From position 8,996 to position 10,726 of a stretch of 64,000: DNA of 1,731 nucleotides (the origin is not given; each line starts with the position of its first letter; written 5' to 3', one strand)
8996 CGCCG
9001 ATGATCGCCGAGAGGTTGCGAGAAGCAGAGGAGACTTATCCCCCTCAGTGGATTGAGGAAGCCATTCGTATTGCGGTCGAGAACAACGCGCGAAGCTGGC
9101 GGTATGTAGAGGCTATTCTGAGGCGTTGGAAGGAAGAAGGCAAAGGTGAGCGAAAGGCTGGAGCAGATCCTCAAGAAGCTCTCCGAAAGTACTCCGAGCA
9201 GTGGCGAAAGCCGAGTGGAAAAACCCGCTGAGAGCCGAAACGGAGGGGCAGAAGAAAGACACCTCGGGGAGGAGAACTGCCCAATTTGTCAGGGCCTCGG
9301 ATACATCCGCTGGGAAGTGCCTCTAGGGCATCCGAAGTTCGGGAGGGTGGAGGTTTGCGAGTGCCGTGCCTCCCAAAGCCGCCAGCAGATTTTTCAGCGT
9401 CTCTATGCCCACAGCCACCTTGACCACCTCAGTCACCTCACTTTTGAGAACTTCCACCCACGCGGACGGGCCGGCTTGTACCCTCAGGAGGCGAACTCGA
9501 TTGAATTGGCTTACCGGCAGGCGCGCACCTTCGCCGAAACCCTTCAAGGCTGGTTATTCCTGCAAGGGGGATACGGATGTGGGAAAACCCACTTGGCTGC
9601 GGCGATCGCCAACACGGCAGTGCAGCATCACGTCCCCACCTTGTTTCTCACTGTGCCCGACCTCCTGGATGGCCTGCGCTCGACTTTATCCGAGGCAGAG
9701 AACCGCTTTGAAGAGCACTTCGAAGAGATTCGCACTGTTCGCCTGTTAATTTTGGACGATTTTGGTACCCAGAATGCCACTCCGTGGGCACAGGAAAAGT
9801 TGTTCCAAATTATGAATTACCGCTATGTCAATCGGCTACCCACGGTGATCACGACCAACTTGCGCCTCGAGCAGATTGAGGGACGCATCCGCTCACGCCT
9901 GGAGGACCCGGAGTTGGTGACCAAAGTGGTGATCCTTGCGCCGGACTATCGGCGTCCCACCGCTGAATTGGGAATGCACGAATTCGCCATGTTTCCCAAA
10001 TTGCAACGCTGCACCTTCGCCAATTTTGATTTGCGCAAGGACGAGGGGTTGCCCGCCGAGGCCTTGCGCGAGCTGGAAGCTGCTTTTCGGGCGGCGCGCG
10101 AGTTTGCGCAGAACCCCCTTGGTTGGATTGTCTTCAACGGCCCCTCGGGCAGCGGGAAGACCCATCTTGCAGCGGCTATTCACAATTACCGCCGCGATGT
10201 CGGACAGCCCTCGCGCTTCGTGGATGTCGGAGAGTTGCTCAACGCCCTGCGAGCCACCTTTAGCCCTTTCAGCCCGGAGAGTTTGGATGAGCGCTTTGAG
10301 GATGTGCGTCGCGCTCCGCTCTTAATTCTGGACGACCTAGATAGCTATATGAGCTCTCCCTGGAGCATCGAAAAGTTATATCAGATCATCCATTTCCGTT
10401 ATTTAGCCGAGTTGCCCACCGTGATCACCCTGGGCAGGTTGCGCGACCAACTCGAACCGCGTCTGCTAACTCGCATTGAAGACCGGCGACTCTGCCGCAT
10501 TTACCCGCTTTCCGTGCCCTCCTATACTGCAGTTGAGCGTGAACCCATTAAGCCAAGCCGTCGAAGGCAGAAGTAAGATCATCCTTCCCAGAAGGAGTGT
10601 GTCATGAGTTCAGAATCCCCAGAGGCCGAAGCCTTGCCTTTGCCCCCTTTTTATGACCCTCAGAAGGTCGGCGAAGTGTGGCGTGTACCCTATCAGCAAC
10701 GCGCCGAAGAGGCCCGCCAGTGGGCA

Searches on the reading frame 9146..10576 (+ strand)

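Call 77: search_protein_families(library=pfam, proteins=[window:9146-10576:+], max_evalue=0.00001)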
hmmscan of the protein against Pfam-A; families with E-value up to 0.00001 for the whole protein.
window:9146-10576:+ (476 aa): 8 families
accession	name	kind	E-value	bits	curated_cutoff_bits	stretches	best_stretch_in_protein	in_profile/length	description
PF01695.23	IstB_IS21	-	1e-30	107.5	24.1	2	137-245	95-200/238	IstB-like ATP binding protein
PF00308.24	Bac_DnaA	-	1e-15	58.7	23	1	118-253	15-156/162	Bacterial DnaA ATPAse domain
PF00004.35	AAA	-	4.8e-14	53.4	21.2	1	138-253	2-124/131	ATPase family associated with various cellular activities (AAA)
PF13191.12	AAA_16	-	1.9e-07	32.2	32.6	0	306-368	8-73/167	AAA ATPase domain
PF05729.18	NACHT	-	6.1e-07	29.9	26.7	0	137-166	3-32/167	NACHT domain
PF00158.32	Sigma54_activat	-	1.1e-06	28.9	20.2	0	309-364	7-61/168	Sigma-54 interaction domain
PF13401.12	AAA_22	-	1.2e-06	29.3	27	0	134-173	5-44/130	AAA domain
PF00910.28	RNA_helicase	-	2.5e-06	28.3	21.5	0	138-221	2-73/105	RNA helicase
